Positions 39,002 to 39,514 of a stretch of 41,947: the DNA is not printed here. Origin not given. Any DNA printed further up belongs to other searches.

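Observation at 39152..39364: Stand-alone 70-aa release-factor GGQ domain in which the universally conserved GGQ is GMQ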

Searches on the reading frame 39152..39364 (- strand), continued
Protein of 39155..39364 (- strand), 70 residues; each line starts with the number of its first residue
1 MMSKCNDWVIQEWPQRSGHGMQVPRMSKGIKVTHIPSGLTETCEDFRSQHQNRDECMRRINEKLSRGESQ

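Call 35: find_homologous_proteins(query=A1, max_evalue=0.00001)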
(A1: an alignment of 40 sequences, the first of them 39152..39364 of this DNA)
Query A1 (40 sequences) (70 aa, profile of the alignment): 187 proteins with E <= 0.00001 among 373 candidates; the best 120 are listed.
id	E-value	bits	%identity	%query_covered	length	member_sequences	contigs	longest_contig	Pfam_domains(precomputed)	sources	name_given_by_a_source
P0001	8.5e-27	110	100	99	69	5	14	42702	PF00472.27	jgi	jgi:protein subunit release factor A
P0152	1.6e-25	106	42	84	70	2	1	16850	PF00472.27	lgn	-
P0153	4.6e-25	105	50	91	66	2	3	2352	PF00472.27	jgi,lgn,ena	-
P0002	1.7e-24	103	58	89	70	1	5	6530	PF00472.27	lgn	-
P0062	3.3e-24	102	27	100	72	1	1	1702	PF00472.27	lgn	-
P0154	4.0e-24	102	47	86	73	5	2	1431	PF00472.27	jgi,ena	-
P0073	5.9e-24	101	34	91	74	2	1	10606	PF00472.27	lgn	-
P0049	7.0e-24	101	38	93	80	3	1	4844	PF00472.27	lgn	-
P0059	5.9e-23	98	38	90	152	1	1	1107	PF00472.27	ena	-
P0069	1.0e-22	97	41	91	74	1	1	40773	PF00472.27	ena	-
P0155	1.4e-22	97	45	91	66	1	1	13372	PF00472.27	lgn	-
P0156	1.5e-22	96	42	86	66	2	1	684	PF00472.27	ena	-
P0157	1.6e-22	96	41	83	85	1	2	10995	PF00472.27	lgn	-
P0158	3.3e-22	95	36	79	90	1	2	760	PF00472.27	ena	-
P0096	6.7e-22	94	40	79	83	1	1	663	PF00472.27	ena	-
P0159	4.1e-21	92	35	89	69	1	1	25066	PF00472.27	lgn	-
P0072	7.6e-21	91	28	91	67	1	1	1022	PF00472.27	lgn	-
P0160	8.9e-21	91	33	87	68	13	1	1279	PF00472.27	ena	-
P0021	2.2e-20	90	35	86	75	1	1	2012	PF00472.27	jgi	jgi:protein subunit release factor A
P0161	2.8e-20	89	46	84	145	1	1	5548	PF00472.27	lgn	-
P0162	3.4e-20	89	41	70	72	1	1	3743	PF00472.27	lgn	-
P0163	4.9e-20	88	46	91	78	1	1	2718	PF00472.27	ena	-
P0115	5.5e-20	88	36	79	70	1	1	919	PF00472.27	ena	-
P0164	6.6e-20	88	38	80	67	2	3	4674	PF00472.27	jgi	jgi:hypothetical protein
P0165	1.1e-19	87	49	67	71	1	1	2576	PF00472.27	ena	-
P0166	1.4e-19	87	47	77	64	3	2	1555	PF00472.27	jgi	jgi:protein subunit release factor A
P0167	3.6e-19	86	41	87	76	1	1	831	PF00472.27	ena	-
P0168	7.9e-19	85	58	81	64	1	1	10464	PF00472.27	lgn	-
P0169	8.5e-19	84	39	89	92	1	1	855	PF00472.27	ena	-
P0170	9.9e-19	84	39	87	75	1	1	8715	PF00472.27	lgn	-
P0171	1.7e-18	83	34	91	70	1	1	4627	PF00472.27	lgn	-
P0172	1.9e-18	83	43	80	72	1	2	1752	PF00472.27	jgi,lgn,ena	-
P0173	2.8e-18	83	41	90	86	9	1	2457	PF00472.27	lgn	-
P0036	6.1e-18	82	43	83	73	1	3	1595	PF00472.27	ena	-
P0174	1.0e-17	81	32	84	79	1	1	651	PF00472.27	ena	-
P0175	1.4e-17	81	44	81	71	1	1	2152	PF00472.27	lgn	-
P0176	1.4e-17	81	38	91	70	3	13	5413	PF00472.27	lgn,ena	-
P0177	1.5e-17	80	40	76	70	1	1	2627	PF00472.27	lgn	-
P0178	3.0e-17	79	41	73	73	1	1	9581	PF00472.27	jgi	jgi:protein subunit release factor A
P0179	4.6e-17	79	30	91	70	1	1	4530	PF00472.27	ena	-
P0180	5.0e-17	79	41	91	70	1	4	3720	PF00472.27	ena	-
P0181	5.2e-17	79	39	77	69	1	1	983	PF00472.27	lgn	-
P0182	6.1e-17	79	39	84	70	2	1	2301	PF00472.27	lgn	-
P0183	7.6e-17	78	46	80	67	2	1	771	PF00472.27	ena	-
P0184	8.8e-17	78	44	69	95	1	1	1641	PF00472.27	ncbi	-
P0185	9.1e-17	78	27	93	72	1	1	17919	PF00472.27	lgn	-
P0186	9.2e-17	78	41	84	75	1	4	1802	PF00472.27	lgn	-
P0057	1.0e-16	78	40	86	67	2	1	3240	PF00472.27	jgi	-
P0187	1.0e-16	78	41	80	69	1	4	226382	PF00472.27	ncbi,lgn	-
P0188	1.1e-16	78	39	87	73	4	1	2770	PF00472.27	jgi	jgi:protein subunit release factor A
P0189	1.6e-16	77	46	53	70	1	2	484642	PF00472.27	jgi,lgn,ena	-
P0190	2.4e-16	77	39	84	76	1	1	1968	PF00472.27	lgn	-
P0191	3.2e-16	76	41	84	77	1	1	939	PF00472.27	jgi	jgi:peptide chain release factor 2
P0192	3.6e-16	76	43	76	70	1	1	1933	PF00472.27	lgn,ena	-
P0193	4.2e-16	76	43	80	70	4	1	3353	PF00472.27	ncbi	-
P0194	4.8e-16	76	40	61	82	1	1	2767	PF00472.27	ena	-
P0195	5.2e-16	76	30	91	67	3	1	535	PF00472.27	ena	-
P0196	6.0e-16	75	47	84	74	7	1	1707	PF00472.27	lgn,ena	-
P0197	6.8e-16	75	39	91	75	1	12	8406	PF00472.27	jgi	jgi:protein subunit release factor A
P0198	7.0e-16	75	43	91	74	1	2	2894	PF00472.27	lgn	-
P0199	8.9e-16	75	36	86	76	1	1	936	PF00472.27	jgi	jgi:protein subunit release factor A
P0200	1.0e-15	75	36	96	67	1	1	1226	PF00472.27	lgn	-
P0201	1.1e-15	74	32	80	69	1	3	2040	PF00472.27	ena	-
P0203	1.5e-15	74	34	80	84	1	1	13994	PF00472.27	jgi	jgi:protein subunit release factor A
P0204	1.6e-15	74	37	91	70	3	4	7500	PF00472.27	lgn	-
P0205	1.7e-15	74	39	91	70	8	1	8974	PF00472.27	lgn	-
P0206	1.7e-15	74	37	84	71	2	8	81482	PF00472.27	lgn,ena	-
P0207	1.8e-15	74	34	84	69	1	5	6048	PF00472.27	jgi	jgi:protein subunit release factor A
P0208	2.1e-15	74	37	80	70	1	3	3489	PF00472.27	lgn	-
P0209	2.8e-15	73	41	91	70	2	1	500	PF00472.27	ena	-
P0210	2.8e-15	73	35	93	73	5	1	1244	PF00472.27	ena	-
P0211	3.0e-15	73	39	84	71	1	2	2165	PF00472.27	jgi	jgi:peptide chain release factor 2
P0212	3.1e-15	73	35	89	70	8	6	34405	PF00472.27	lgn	-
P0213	3.4e-15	73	35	91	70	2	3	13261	PF00472.27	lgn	-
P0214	4.3e-15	73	39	91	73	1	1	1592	PF00472.27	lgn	-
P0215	4.5e-15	73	38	86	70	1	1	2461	PF00472.27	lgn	-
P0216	4.5e-15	73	37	90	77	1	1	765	PF00472.27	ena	-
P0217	4.9e-15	72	38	86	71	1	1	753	PF00472.27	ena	-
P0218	5.0e-15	72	38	91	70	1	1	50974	PF00472.27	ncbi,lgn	-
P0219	5.6e-15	72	39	51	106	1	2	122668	PF00472.27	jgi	jgi:protein subunit release factor A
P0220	5.6e-15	72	36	93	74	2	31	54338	PF00472.27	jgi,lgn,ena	-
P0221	6.5e-15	72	36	84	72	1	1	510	PF00472.27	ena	-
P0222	7.2e-15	72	42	76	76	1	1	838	PF00472.27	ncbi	-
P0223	7.5e-15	72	33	91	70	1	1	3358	PF00472.27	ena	-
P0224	8.0e-15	72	46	56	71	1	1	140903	PF00472.27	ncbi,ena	-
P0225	9.0e-15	72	40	80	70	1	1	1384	PF00472.27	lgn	-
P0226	1.0e-14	71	38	83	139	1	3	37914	PF00472.27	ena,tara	tara:strand:- start:2053 stop:2472 length:420 start_codon:yes stop_codon:yes gene_type:complete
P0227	1.2e-14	71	41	84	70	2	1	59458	PF00472.27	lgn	-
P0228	1.3e-14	71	34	76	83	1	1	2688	PF00472.27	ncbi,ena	-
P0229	1.3e-14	71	41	77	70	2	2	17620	PF00472.27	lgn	-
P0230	1.3e-14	71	39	81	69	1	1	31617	PF00472.27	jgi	-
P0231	1.6e-14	71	42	84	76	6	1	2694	PF00472.27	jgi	jgi:protein subunit release factor A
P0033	1.9e-14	71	43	90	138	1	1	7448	PF00472.27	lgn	-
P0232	2.1e-14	70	34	91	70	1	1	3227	PF00472.27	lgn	-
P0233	2.1e-14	70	38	91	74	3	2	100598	PF00472.27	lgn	-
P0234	2.3e-14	70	38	86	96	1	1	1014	PF00472.27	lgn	-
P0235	2.5e-14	70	38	93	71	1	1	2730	PF00472.27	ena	-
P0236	3.6e-14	70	51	59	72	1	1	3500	PF00472.27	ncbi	-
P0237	4.7e-14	69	35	86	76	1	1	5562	PF00472.27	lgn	-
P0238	5.0e-14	69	40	76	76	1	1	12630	PF00472.27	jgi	jgi:protein subunit release factor A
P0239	5.4e-14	69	32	84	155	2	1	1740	PF00472.27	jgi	jgi:peptide chain release factor 1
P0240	6.2e-14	69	46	53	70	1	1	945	PF00472.27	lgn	-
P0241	6.4e-14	69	42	74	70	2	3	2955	PF00472.27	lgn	-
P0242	7.3e-14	69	33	86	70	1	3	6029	PF00472.27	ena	-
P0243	7.6e-14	69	44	63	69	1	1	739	PF00472.27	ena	-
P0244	9.0e-14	68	58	51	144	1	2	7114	PF00472.27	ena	-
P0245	1.0e-13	68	33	86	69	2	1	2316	PF00472.27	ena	-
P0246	1.0e-13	68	31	79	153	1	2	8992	PF00472.27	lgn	-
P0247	1.2e-13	68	59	41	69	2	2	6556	PF00472.27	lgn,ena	-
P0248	1.3e-13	68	35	86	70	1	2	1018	PF00472.27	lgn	-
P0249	1.5e-13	68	32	87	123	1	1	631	PF00472.27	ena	-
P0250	1.6e-13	68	37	74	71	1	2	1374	PF00472.27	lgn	-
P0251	1.7e-13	67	49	74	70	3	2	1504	PF00472.27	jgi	jgi:protein subunit release factor A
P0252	1.7e-13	67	44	59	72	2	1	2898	PF00472.27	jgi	-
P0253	1.9e-13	67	34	84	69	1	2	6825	PF00472.27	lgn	-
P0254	2.2e-13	67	43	57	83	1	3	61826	PF00472.27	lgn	-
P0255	2.3e-13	67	40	86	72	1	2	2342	PF00472.27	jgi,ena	jgi:protein subunit release factor A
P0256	2.4e-13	67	39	66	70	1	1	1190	PF00472.27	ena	-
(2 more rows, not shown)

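Call 37: search_protein_families(library=padloc, proteins=[window:39155-39364:-], max_evalue=1)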
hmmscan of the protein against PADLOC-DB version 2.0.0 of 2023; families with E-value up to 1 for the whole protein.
seq(70 aa): 0 families

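Call 38: search_protein_families(library=ncbifam, proteins=[window:39155-39364:-], max_evalue=1)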
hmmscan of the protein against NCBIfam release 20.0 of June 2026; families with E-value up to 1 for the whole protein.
seq(70 aa): 5 families
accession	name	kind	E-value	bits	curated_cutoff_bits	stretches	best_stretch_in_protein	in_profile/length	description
TIGR00020.2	prfB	exception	5.1e-09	35.6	370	1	17-68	237-289/353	peptide chain release factor 2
NF001859.2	PRK00591.1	equivalog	9.1e-09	34.9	400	1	17-68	224-276/347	peptide chain release factor 1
TIGR00019.1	prfA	equivalog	1.9e-08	33.6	423.25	1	17-66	232-282/361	peptide chain release factor 1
TIGR03072.1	release_prfH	equivalog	4.9e-06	26.2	166.65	1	12-67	111-167/200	peptide chain release factor H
NF006718.0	PRK09256.1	equivalog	0.054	13.2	100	1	42-66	75-99/140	alternative ribosome rescue aminoacyl-tRNA hydrolase ArfB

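Call 39: find_encoding_contigs(protein=P0069, flank=6000, max_places=2)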
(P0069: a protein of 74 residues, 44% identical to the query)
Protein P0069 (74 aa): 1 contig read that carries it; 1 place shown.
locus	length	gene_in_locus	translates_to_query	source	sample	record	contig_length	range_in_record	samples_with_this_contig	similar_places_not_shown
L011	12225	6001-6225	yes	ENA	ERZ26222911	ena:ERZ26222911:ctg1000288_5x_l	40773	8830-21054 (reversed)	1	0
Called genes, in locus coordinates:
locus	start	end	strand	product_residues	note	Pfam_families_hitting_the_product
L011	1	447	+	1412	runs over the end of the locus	PF13550:Phage-tail_3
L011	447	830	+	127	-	-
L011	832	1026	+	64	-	-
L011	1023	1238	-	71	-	-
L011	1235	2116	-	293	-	PF03837:RecT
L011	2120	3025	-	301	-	PF12684:DUF3799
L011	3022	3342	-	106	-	-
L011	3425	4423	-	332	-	-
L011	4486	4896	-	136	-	-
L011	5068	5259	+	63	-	PF09048:Cro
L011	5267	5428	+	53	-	-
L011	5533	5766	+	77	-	-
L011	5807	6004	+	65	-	-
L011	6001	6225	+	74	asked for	PF00472:RF-1 (weak)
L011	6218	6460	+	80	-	-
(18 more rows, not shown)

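Call 40: find_encoding_contigs(protein=P0187, flank=8000, max_places=2)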
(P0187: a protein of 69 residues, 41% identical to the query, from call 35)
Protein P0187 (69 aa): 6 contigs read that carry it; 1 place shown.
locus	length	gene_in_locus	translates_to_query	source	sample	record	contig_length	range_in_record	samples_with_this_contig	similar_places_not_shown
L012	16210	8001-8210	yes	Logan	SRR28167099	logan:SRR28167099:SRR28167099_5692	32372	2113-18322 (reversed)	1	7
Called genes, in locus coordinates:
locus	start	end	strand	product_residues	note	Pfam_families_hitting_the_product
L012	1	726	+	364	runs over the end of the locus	PF26926:Phage_T4_rIIB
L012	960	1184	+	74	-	-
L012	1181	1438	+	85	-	-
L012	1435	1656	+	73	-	-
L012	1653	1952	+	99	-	-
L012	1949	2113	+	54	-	-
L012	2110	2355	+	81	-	-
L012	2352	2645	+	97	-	-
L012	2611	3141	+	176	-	-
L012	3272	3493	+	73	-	-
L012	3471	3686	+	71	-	-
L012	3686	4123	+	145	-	-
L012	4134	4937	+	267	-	PF17338:GP88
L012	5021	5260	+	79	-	-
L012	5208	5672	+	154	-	-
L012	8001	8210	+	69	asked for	PF00472:RF-1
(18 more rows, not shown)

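Call 41: find_encoding_contigs(protein=P0159, flank=6000, max_places=2)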
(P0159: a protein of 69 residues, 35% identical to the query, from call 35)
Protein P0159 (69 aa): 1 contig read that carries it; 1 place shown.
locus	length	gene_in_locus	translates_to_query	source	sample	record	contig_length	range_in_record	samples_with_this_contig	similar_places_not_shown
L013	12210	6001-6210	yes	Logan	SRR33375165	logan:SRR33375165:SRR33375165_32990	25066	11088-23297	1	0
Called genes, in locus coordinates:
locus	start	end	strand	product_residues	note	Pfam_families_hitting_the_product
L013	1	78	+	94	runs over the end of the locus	-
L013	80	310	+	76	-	-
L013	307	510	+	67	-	-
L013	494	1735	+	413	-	PF13481:AAA_25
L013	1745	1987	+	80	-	-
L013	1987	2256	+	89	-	-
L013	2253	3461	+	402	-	PF01612:DNA_pol_A_exo1 (weak), PF00476:DNA_pol_A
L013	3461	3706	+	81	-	-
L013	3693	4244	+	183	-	PF26128:Gad2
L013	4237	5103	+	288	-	PF00476:DNA_pol_A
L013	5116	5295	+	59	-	-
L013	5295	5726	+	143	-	-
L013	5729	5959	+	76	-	-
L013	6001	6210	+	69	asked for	PF00472:RF-1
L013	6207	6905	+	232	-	PF02739:5_3_exonuc_N (weak), PF01367:5_3_exonuc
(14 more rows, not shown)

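Call 50: predict_structure(alignment_id=A2)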
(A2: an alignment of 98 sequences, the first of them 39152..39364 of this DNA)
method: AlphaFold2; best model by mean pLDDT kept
length: 70 residues; sequences in the alignment: 98
mean_pLDDT: 80.6   pTM: 0.63
mean pLDDT of the five models: 80.6, 80.0, 79.6, 77.8, 77.6
residues with pLDDT >= 90: 28; 70-90: 23; 50-70: 15; < 50: 4
segments of 3 or more residues with pLDDT < 50: 1-3
pLDDT, mean of each block of 10 residues (from residue 1): 64 77 72 90 91 93 77
secondary structure, 60 per line:
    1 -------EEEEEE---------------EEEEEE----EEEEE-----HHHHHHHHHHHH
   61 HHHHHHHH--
elements in order: E8-13 E29-34 E39-43 H49-68

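Call 53: fold_search(model_id=the predicted structure, library=pdb)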
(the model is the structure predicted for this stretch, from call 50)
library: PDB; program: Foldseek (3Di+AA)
matches with E <= 10: 334; with E <= 0.001: 15
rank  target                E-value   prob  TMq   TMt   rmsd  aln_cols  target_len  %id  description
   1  8p16_6                3.3e-05  1.00  0.74  0.16   4.3        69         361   30  E167K RF2 on E. coli 70S release complex with UGG (Structure I) (released 2024-05-22)
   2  1ml5_Z                1.1e-04  1.00  0.64  0.14   3.4        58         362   34  Structure of the E. coli ribosomal termination complex with release factor 2 (released 2003-01-14)
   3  1gqe                  1.5e-04  1.00  0.75  0.16   4.8        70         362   31  Polypeptide Chain Release Factor 2 (RF2) from Escherichia coli (released 2002-04-04)
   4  5dfe_QY               1.5e-04  1.00  0.66  0.15   5.0        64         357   31  70S termination complex containing E. coli RF2 (released 2016-10-12)
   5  5h5u_4                1.9e-04  1.00  0.73  0.16   3.9        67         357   31  Mechanistic insights into the alternative translation termination by ArfA and RF2 (released 2017-01-25)
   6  6c4h_v                2.7e-04  1.00  0.63  0.69   3.6        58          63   34  Conformation of methylated GGQ in the peptidyl transferase center during translation termination (PTC region) (released 2018-02-21)
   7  5czp_QY               3.3e-04  1.00  0.73  0.16   4.8        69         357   30  70S termination complex containing E. coli RF2 (released 2016-10-12)
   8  8fzd_w                4.6e-04  1.00  0.71  0.16   3.8        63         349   27  Cryo-EM structure of an E. coli non-rotated ribosome termination complex bound with apoRF3, RF1, P- and E-site tRNAPhe (released 2024-07-17)
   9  9d7r_2w               4.9e-04  1.00  0.73  0.22   4.4        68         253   24  Crystal structure of the wild-type Thermus thermophilus 70S ribosome in complex with Fva1 antimicrobial peptide, mRNA (released 2024-11-13)
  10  5j30_XY               5.9e-04  1.00  0.71  0.21   3.9        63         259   27  Thermus thermophilus 70S termination complex containing E. coli RF1 (released 2016-10-12)
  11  9mtr_1w               6.8e-04  1.00  0.73  0.23   4.9        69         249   23  Crystal structure of the wild-type Thermus thermophilus 70S ribosome in complex with mRNA, A-site GGS-mutant Release  (released 2025-06-18)
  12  8akn_W                7.2e-04  1.00  0.70  0.16   3.9        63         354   27  Cryo-EM structure of the proline-rich antimicrobial peptide drosocin bound to the terminating ribosome (released 2023-03-08)
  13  5mgp_z                8.8e-04  1.00  0.73  0.16   4.8        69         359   29  Structural basis for ArfA-RF2 mediated translation termination on stop-codon lacking mRNAs (released 2016-12-14)
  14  5j4d_JA               9.4e-04  1.00  0.71  0.21   3.9        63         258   27  E. coli release factor 1 bound to the 70S ribosome in response to a pseudouridylated stop codon (released 2016-05-18)
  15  5j30_QY               9.4e-04  1.00  0.70  0.21   3.9        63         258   27  Thermus thermophilus 70S termination complex containing E. coli RF1 (released 2016-10-12)
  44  2b3t_B                1.3e-02  1.00  0.71  0.19   3.5        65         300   28  Structure of complex between E. coli translation termination factor RF1 and the PrmC methyltransferase (released 2006-01-24)
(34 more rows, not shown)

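Call 69: find_related_loci(query=A3, collection=genome_contigs, flank=4000)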
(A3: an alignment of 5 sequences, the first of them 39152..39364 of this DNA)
Query A3 (70 aa) in genome_contigs; peptide patterns used: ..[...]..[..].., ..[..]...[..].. (x = any residue, [..] = any of these).
42 stretches matched a pattern; 3 encode a relative of the query (tblastn E <= 1e-3); 3 distinct loci.
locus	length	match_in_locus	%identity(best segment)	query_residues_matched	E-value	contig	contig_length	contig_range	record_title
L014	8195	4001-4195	37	6-70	3e-13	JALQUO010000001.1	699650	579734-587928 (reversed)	MAG: Rickettsiales bacterium isolate DJN.22 NODE_1_length_699650_cov_10.591032, whole genome shotgun sequence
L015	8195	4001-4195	35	6-70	9e-13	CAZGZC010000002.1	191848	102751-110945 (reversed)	MAG TPA_asm: uncultured Candidatus Midichloriaceae bacterium isolate SRP286056_co2_94 genome assembly, contig: NODE_49_l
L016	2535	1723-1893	43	10-65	6e-8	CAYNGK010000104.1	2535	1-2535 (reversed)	MAG TPA_asm: uncultured Methanosarcinales archaeon isolate SRP342105_co1_174 genome assembly, contig: NODE_65417_length_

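Call 70: find_related_loci(query=A3, collection=viral_contigs, flank=3000)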
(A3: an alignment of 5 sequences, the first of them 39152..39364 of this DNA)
Query A3 (70 aa) in viral_contigs; peptide patterns used: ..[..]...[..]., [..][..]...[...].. (x = any residue, [..] = any of these).
49 stretches matched a pattern; 13 encode a relative of the query (tblastn E <= 1e-3); 13 distinct loci.
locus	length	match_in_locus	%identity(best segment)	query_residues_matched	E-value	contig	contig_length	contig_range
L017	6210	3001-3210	100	1-70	5e-46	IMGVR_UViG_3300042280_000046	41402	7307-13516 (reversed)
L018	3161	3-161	100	18-70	2e-33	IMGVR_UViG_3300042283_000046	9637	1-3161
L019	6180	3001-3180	43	7-66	1e-13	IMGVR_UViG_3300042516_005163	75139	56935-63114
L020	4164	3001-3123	41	20-60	6e-9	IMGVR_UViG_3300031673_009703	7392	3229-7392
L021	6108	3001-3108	39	29-64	3e-8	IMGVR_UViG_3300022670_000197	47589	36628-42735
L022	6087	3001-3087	52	26-54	5e-8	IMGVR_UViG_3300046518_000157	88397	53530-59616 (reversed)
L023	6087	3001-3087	52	26-54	5e-8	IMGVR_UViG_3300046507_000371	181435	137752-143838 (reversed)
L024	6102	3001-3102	44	27-60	8e-8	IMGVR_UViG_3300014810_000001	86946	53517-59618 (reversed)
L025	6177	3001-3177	39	11-65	9e-8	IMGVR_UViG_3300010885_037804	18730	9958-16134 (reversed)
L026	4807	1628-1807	33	3-65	9e-6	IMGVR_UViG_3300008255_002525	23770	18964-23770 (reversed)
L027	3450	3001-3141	38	11-53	1e-5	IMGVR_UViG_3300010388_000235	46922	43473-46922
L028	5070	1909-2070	33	5-60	3e-5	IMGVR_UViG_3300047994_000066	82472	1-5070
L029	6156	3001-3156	35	7-60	5e-5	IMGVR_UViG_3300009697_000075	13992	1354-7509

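Call 76: fold_search(model_id=the predicted structure, library=viral)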
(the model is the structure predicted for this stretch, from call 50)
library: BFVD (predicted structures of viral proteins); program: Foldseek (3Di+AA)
matches with E <= 10: 466; with E <= 0.001: 6
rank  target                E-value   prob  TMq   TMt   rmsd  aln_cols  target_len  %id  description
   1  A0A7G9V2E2            4.0e-05  1.00  0.75  0.42   4.4        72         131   35  Peptide chain release factor 1 [Pseudomonas phage phiPsa347]
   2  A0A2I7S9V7            3.3e-04  1.00  0.69  0.28   3.7        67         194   27  (no name in the UniProt tables at hand)
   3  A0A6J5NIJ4            3.5e-04  1.00  0.73  0.71   4.8        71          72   27  Peptide chain release factor class I/class II [uncultured Caudovirales phage]
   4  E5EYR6                4.3e-04  1.00  0.67  0.73   3.8        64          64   28  (no name in the UniProt tables at hand)
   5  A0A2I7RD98            4.3e-04  1.00  0.73  0.46   4.6        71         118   21  (no name in the UniProt tables at hand)
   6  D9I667                7.2e-04  1.00  0.69  0.64   3.0        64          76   28  Uncharacterized protein [Acinetobacter phage 133]
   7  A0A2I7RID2            1.3e-03  1.00  0.71  0.38   4.7        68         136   22  (no name in the UniProt tables at hand)
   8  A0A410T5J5            1.3e-03  1.00  0.71  0.66   3.8        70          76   24  Prokaryotic-type class I peptide chain release factors domain-containing protein [Acinetobacter phage Henu6]
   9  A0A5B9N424            1.6e-03  1.00  0.70  0.47   2.9        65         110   29  Uncharacterized protein [Aeromonas phage 4L372XY]
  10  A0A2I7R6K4            1.7e-03  1.00  0.71  0.45   5.1        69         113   22  (no name in the UniProt tables at hand)
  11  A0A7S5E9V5            4.6e-03  1.00  0.65  0.14   5.5        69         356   17  Peptide chain release factor 1 [Pseudomonas phage Iggy]
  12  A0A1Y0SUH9            5.6e-03  1.00  0.67  0.24   2.8        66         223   26  Uncharacterized protein [Pseudomonas phage Skulduggery]
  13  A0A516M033            7.3e-03  1.00  0.68  0.58   3.6        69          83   26  (no name in the UniProt tables at hand)
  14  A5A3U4                1.6e-02  1.00  0.71  0.42   3.8        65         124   20  (no name in the UniProt tables at hand)
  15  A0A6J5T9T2            2.4e-02  1.00  0.66  0.30   4.6        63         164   21  PrfB Protein chain release factor B [uncultured Caudovirales phage]
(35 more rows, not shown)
